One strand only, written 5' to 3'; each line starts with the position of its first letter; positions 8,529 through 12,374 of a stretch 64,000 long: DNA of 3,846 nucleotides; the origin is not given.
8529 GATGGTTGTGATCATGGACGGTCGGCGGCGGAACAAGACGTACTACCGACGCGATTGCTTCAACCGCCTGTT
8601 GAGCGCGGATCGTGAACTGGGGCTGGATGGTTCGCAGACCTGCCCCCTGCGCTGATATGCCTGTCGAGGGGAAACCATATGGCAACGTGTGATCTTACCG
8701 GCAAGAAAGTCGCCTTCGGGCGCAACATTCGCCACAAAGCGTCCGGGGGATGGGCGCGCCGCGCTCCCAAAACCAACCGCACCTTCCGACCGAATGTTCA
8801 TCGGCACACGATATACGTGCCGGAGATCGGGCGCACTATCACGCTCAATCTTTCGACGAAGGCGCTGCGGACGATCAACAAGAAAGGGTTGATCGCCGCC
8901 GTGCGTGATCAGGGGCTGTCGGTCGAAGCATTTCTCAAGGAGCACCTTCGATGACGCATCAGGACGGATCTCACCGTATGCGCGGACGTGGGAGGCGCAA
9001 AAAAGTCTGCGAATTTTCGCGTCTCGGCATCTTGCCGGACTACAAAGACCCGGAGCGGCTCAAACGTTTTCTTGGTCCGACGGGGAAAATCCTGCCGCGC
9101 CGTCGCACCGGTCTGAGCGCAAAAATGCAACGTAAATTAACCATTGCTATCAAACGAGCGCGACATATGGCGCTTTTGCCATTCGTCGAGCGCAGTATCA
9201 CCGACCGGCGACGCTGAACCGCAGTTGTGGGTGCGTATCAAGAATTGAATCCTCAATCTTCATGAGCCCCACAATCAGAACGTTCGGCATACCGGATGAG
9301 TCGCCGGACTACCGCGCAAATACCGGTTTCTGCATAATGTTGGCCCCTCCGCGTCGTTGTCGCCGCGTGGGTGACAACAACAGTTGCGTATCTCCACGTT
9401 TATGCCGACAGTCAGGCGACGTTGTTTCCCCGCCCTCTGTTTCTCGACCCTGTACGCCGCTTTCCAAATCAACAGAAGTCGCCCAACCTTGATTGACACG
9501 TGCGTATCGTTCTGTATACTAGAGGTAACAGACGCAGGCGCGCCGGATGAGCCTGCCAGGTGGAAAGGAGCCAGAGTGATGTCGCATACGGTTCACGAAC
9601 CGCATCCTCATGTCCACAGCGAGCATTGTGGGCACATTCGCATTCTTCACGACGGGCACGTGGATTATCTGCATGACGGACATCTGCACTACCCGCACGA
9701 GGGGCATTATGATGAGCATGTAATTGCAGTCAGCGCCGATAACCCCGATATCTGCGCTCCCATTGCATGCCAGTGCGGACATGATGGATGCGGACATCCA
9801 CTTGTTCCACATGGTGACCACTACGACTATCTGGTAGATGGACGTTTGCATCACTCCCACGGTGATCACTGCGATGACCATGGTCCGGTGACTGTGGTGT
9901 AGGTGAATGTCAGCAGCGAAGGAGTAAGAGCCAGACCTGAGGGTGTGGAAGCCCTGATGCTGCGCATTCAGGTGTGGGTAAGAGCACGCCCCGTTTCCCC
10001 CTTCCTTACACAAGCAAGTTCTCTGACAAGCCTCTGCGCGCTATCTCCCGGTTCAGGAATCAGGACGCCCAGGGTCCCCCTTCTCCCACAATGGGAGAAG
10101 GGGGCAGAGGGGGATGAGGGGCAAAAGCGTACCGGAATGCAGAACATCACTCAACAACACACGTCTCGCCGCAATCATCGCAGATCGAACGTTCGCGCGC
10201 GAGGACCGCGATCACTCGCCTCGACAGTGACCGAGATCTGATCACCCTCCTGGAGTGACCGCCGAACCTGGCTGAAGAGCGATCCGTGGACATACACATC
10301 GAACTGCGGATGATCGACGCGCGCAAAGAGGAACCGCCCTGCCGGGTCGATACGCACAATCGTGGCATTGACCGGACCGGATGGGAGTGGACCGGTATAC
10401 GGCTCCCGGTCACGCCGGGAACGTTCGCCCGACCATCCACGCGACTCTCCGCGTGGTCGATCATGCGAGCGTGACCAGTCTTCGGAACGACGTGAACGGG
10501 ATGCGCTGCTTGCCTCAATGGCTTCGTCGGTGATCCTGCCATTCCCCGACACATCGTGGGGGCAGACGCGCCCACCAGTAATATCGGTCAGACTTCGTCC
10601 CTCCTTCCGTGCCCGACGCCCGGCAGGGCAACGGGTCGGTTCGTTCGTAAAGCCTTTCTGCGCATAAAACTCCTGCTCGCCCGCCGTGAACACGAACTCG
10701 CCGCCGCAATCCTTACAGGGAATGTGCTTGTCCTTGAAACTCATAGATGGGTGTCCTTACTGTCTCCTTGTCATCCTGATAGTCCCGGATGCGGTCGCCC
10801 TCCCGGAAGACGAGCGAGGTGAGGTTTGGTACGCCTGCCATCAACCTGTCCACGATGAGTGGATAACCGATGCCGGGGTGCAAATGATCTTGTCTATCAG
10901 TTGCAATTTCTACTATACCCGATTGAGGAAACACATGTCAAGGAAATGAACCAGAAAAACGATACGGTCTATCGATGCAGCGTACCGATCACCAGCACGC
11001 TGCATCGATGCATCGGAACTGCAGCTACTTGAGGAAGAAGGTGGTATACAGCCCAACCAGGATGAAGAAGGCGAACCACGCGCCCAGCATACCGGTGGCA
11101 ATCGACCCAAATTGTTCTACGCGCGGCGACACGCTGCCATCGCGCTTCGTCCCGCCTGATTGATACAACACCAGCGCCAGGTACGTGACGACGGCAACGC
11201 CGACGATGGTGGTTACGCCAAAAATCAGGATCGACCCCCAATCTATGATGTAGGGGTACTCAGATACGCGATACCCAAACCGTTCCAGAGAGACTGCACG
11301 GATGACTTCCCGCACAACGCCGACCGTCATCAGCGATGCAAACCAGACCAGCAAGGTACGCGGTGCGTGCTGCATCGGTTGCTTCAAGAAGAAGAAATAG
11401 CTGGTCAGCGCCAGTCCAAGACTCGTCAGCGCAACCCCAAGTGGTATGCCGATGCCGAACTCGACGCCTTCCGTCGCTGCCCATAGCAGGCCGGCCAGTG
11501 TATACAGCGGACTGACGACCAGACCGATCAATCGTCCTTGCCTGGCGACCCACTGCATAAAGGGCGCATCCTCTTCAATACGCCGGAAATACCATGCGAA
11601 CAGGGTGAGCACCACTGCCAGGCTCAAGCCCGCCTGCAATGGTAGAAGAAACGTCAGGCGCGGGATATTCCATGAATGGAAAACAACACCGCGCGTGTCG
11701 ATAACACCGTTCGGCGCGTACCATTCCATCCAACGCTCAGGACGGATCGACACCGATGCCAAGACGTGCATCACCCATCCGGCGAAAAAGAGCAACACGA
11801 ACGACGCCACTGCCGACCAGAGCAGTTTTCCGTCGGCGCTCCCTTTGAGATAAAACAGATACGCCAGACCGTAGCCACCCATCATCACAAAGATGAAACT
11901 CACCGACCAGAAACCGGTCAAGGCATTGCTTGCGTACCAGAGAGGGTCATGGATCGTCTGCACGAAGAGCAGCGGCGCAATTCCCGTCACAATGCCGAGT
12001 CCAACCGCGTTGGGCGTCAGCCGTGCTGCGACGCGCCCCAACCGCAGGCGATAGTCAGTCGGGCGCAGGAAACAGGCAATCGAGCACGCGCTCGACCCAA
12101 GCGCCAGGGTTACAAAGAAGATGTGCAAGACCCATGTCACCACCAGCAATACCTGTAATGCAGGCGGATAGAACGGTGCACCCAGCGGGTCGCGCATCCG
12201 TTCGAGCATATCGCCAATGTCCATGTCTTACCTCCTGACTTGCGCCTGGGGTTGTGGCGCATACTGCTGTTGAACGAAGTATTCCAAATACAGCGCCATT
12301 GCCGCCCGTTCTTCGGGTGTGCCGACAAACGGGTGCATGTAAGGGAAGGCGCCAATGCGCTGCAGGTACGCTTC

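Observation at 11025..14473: Candidate new respiratory/NO module: CydA-CydA' heterodimer with fused cytochrome c under an NnrR-like activator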

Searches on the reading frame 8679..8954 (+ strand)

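Call 85: search_protein_families(library=ncbifam, proteins=[window:8679-8954:+], max_evalue=0.001)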
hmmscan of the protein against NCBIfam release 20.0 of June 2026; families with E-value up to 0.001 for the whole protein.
window:8679-8954:+ (91 aa): 1 family
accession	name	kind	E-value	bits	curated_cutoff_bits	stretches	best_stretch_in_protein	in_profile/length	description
TIGR00009.1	L28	equivalog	1.4e-14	54.3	48.3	1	1-65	1-58/58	50S ribosomal protein L28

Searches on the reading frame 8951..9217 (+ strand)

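Call 85: search_protein_families(library=ncbifam, proteins=[window:8951-9217:+], max_evalue=0.001)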
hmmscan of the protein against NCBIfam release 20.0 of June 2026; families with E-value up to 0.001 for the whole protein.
window:8951-9217:+ (88 aa): 1 family
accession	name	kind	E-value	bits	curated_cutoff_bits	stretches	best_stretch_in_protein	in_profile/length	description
TIGR00165.1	S18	equivalog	4.9e-27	94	38.75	1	15-80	3-69/70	30S ribosomal protein S18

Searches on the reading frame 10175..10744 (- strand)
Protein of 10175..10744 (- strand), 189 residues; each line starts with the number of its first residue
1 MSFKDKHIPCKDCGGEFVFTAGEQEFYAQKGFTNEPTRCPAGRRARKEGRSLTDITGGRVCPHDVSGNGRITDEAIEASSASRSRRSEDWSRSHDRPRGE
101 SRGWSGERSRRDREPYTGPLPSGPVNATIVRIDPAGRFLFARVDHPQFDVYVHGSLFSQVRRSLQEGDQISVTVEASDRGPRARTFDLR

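Call 73: search_protein_families(library=pfam, proteins=[window:10175-10744:-], max_evalue=0.01)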
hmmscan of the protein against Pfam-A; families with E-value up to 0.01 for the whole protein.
window:10175-10744:- (189 aa): 2 families
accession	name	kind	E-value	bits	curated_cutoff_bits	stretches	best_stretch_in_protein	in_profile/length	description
PF13451.12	zf_Tbcl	-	5e-22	78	24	1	4-49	1-46/48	Probable treble clef domain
PF00313.28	CSD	-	0.00028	21.2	27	1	144-184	20-61/66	'Cold-shock' DNA-binding domain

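Call 85: search_protein_families(library=ncbifam, proteins=[window:10175-10744:-], max_evalue=0.001)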
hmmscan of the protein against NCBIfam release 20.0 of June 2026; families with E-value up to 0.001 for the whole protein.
window:10175-10744:- (189 aa): 1 family
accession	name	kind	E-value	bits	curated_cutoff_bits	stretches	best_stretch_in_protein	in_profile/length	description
NF007679.0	PRK10354.1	subfamily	0.00032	20.9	130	1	138-183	18-64/70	RNA chaperone/antiterminator CspA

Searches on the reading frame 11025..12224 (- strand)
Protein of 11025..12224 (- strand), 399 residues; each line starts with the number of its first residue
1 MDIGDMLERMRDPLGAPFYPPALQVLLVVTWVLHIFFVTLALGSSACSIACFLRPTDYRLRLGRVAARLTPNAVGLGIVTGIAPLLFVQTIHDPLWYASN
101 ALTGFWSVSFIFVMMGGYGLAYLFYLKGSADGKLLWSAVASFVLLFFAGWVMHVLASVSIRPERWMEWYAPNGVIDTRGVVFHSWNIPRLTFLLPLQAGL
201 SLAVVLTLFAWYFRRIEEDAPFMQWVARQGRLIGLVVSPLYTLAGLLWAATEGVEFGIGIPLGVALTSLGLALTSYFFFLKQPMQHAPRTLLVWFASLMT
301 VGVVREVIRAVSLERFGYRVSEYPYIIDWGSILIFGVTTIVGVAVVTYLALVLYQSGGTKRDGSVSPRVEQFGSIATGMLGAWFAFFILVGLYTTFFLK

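Call 3: search_protein_families(library=pfam, proteins=[window:11025-12224:-], max_evalue=1)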
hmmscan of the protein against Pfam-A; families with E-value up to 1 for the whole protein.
window:11025-12224:- (399 aa): 0 families

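Call 4: search_protein_families(library=ncbifam, proteins=[window:11025-12224:-], max_evalue=1)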
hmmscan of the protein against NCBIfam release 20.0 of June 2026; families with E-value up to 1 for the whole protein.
window:11025-12224:- (399 aa): 1 family
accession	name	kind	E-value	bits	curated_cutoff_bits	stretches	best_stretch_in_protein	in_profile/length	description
NF052267.1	inact_TG_RloB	exception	0.048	12.4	900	1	249-328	349-425/508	osmotic stress tolerance membrane protein RloB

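Call 19: find_homologous_proteins(query=window:11025-12224:-)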
Query window:11025-12224:- (399 aa): 113 proteins with E <= 0.001 among 8000 candidates.
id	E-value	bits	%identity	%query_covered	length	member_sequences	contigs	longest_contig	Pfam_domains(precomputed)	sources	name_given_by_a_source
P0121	1.2e-245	833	94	100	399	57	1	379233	-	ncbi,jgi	jgi:hypothetical protein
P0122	2.6e-228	776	88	100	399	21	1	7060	-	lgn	-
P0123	2.3e-225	766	87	100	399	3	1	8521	-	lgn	-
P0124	5.2e-208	709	78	100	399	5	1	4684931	-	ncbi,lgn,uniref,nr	ncbi:hypothetical protein [Chloroflexus aggregans]|uniref:Uncharacterized protein n=1 Tax=Chloroflex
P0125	1.7e-202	691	76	100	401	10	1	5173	-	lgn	-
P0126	1.0e-198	678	76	100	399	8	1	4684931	-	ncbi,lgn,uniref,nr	ncbi:hypothetical protein [Chloroflexus aggregans]|uniref:Uncharacterized protein n=1 Tax=Chloroflex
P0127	2.8e-191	654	73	100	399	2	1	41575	-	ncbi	-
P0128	2.3e-180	618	72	100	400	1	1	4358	-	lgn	-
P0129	4.6e-178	610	67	100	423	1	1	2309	-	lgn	-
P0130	4.9e-178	610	69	100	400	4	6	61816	-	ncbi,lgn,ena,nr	ncbi:MAG: hypothetical protein GFH27_549409n40 [Chloroflexi bacterium AL-W]|nr:hypothetical protein 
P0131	7.3e-176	603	68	100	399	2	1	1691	-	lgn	-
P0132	2.2e-171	588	68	100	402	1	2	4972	-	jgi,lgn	jgi:hypothetical protein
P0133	2.2e-170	585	66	100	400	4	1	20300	-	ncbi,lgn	ncbi:MAG: hypothetical protein OHK0050_38420 [Roseiflexaceae bacterium]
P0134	2.9e-170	585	68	100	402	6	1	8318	-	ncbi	-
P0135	7.0e-170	583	68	100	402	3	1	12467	-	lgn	-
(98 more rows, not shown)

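Call 36: predict_structure(alignment_id=A2)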
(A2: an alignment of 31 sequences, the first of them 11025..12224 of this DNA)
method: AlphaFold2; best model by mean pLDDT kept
length: 399 residues; sequences in the alignment: 31
mean_pLDDT: 90.1   pTM: 0.87
mean pLDDT of the five models: 90.1, 89.9, 86.3, 85.5, 85.3
residues with pLDDT >= 90: 237; 70-90: 148; 50-70: 14; < 50: 0
segments of 3 or more residues with pLDDT < 50: none
pLDDT, mean of each block of 10 residues (from residue 1): 85 85 90 95 98 96 95 88 76 81 89 96 95 95 97 92 89 84 90 97 96 83 96 98 97 95 97 97 93 97 95 90 87 83 83 68 74 88 90 87
secondary structure, 60 per line:
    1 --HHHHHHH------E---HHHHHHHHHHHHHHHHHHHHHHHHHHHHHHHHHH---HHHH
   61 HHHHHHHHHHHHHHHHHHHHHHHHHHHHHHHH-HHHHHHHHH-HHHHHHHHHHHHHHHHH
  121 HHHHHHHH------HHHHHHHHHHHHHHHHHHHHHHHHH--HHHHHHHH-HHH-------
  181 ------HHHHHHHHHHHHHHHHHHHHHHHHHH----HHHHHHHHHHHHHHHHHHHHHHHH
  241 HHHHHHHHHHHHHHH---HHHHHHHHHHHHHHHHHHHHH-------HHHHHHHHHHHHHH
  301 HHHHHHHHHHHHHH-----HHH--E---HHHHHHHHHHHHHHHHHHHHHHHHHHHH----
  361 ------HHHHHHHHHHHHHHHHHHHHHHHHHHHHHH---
elements in order: H3-9 H20-53 H57-92 H94-102 H104-128 H135-159 H162-169 H187-212 H217-255 H259-279 H287-314 H329-356 H367-396

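Call 44: fold_search(model_id=the predicted structure, library=pdb)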
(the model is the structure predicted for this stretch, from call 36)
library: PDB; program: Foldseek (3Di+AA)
matches with E <= 10: 527; with E <= 0.001: 1
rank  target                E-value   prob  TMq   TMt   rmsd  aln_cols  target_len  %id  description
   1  9r2g_A                7.3e-04  1.00  0.54  0.56   7.4       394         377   14  Cytochrome bd II oxidase qOR-2 type from Mycobacterium smegmatis (released 2026-03-04)
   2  5doq_A                9.2e-03  1.00  0.54  0.50   8.1       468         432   13  The structure of bd oxidase from Geobacillus thermodenitrificans (released 2016-05-04)
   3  9r2g_D                1.1e-02  1.00  0.54  0.63   6.2       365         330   15  Cytochrome bd II oxidase qOR-2 type from Mycobacterium smegmatis (released 2026-03-04)
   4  7d5i_A                1.7e-02  1.00  0.49  0.45   9.6       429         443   16  Structure of Mycobacterium smegmatis bd complex in the apo-form. (released 2021-06-23)
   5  7oy2_C                3.8e-02  1.00  0.49  0.44  10.8       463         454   10  High resolution structure of cytochrome bd-II oxidase from E. coli (released 2021-12-15)
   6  5doq_B                4.2e-02  1.00  0.41  0.48  15.4       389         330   12  The structure of bd oxidase from Geobacillus thermodenitrificans (released 2016-05-04)
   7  9ilt_F                8.3e-02  0.99  0.42  0.42   9.1       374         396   11  Crystal structure of alternative complex III from Chloroflexus aurantiacus (released 2025-03-19)
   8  7d5i_B                9.0e-02  1.00  0.46  0.51   6.7       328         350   13  Structure of Mycobacterium smegmatis bd complex in the apo-form. (released 2021-06-23)
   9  6rko_B                1.2e-01  0.98  0.39  0.41   7.4       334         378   16  Cryo-EM structure of the E. coli cytochrome bd-I oxidase at 2.68 A resolution (released 2019-10-16)
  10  8qkd                  1.4e-01  0.85  0.27  0.34  15.0       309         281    9  X-ray crystal structure of a de novo designed single-chain parallel coiled-coil alpha-helical barrel with 5 inner helice (released 2024-07-03)
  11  5v54_B                1.5e-01  0.21  0.15  0.16  23.6       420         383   14  Crystal structure of 5-HT1B receptor in complex with methiothepin (released 2018-02-07)
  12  8k9e_C                2.3e-01  0.84  0.38  0.35  15.4       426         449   15  Cryo-EM structure of the photosynthetic alternative complex III from Chloroflexus aurantiacus at 3.3 angstrom (released 2024-03-06)
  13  6rx4_A                2.5e-01  0.99  0.52  0.45   9.2       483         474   11  THE STRUCTURE OF BD OXIDASE FROM ESCHERICHIA COLI (released 2019-11-20)
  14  8sdy                  2.5e-01  0.12  0.14  0.12  22.0       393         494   14  Structure of rat organic anion transporter 1 (OAT1) in complex with para-aminohippuric acid (PAH) (released 2023-10-18)
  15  7ose_A                2.6e-01  0.99  0.41  0.33   5.5       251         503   12  cytochrome bd-II type oxidase with bound aurachin D (released 2021-11-17)
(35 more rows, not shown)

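Call 81: find_encoding_contigs(protein=P0126, flank=5000, max_places=2)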
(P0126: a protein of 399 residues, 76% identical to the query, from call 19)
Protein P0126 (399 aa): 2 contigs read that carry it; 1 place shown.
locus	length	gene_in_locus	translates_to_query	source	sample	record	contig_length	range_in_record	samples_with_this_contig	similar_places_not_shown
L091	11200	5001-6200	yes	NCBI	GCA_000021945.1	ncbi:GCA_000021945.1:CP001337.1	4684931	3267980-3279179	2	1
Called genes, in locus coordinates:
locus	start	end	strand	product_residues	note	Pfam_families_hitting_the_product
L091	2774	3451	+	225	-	PF00027:cNMP_binding, PF13545:HTH_Crp_2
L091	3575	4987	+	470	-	-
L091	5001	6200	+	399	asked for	-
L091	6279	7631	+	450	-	PF02881:SRP54_N, PF13191:AAA_16 (weak), PF06414:Zeta_toxin (weak), PF13401:AAA_22, PF00448:SRP54, PF01656:CbiA, PF02978:SRP_SPB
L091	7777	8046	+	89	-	PF00886:Ribosomal_S16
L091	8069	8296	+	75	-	PF13083:KH_KhpA-B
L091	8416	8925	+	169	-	PF01782:RimM, PF05239:PRC, PF24986:PRC_RimM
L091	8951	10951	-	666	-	PF00072:Response_reg, PF01590:GAF, PF13185:GAF_2, PF13492:GAF_3, PF00989:PAS (weak), PF13426:PAS_9, PF00512:HisKA, PF02518:HATPase_c, +2 more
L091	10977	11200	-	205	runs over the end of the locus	PF01502:PRA-CH, PF01503:PRA-PH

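Call 82: find_encoding_contigs(protein=P0124, flank=6000, max_places=2)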
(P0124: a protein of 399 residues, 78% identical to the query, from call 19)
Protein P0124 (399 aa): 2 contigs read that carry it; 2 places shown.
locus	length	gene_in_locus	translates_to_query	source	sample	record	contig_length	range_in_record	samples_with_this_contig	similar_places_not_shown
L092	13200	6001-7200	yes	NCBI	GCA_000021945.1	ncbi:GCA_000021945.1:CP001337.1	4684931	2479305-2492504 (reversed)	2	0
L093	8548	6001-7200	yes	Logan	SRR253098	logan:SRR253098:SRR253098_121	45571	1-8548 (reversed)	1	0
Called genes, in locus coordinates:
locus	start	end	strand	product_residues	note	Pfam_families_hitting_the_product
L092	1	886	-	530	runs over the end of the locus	PF11794:HpaB_N, PF03241:HpaB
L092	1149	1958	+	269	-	PF00378:ECH_1, PF16113:ECH_2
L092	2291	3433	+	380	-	PF03773:ArsP_1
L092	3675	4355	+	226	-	PF00027:cNMP_binding, PF13545:HTH_Crp_2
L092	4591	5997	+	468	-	-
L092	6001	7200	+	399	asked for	-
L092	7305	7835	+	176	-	PF01475:FUR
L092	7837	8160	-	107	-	-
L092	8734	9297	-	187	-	-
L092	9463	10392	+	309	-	PF00291:PALP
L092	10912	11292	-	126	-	PF00436:SSB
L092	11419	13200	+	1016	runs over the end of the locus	PF01590:GAF, PF13185:GAF_2, PF13492:GAF_3, PF01590:GAF, PF13185:GAF_2, PF01590:GAF, PF13185:GAF_2, PF13492:GAF_3, +2 more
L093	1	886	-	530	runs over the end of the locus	PF11794:HpaB_N, PF03241:HpaB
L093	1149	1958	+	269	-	PF00378:ECH_1, PF16113:ECH_2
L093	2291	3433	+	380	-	PF03773:ArsP_1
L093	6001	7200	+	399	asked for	-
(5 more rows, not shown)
